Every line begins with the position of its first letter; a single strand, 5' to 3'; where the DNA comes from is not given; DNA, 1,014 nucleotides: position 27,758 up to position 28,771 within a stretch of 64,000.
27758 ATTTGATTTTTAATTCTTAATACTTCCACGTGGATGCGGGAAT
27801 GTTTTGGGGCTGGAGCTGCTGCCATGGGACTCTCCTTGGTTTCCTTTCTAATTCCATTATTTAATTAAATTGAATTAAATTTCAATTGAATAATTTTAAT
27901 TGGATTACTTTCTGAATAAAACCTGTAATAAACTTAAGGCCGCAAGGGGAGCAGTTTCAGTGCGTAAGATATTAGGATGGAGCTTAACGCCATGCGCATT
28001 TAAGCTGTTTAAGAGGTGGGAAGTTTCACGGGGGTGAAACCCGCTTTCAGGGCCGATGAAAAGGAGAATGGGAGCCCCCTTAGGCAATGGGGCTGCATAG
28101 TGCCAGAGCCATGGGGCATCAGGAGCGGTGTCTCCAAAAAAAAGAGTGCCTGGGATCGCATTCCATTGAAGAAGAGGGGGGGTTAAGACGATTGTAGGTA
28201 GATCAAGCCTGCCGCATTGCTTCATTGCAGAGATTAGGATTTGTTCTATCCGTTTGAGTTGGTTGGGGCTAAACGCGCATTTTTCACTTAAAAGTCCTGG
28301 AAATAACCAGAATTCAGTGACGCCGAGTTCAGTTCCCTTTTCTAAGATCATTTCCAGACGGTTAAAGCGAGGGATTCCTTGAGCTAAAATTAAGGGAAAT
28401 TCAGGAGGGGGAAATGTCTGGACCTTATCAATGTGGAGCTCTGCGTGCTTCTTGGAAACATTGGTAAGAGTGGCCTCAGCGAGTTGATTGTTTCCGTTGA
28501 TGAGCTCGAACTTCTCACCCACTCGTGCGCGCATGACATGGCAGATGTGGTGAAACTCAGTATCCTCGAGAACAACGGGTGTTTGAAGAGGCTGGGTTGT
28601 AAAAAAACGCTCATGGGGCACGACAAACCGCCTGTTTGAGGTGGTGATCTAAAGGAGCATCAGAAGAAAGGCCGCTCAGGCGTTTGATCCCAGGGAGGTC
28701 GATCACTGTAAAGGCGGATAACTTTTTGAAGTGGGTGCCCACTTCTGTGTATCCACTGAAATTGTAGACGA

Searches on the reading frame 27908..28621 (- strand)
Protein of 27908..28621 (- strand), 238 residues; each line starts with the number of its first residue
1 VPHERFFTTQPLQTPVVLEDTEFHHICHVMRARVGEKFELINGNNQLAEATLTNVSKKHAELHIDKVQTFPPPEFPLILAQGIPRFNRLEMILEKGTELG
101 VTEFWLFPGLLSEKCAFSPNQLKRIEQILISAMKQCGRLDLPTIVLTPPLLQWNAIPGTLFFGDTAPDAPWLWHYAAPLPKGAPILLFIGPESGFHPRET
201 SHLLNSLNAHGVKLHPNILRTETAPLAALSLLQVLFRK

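Call 31: search_protein_families(library=pfam, proteins=[window:27908-28621:-])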
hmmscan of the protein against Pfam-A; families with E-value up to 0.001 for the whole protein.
window:27908-28621:- (238 aa): 2 families
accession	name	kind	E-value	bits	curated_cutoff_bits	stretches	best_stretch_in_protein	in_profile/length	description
PF04452.19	Methyltrans_RNA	-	2e-33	115.7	23.9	1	74-233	4-165/165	RNA methyltransferase domain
PF20260.4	PUA_4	-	1.9e-14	53.9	23.9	1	18-64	1-47/48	RNA methyltransferase PUA domain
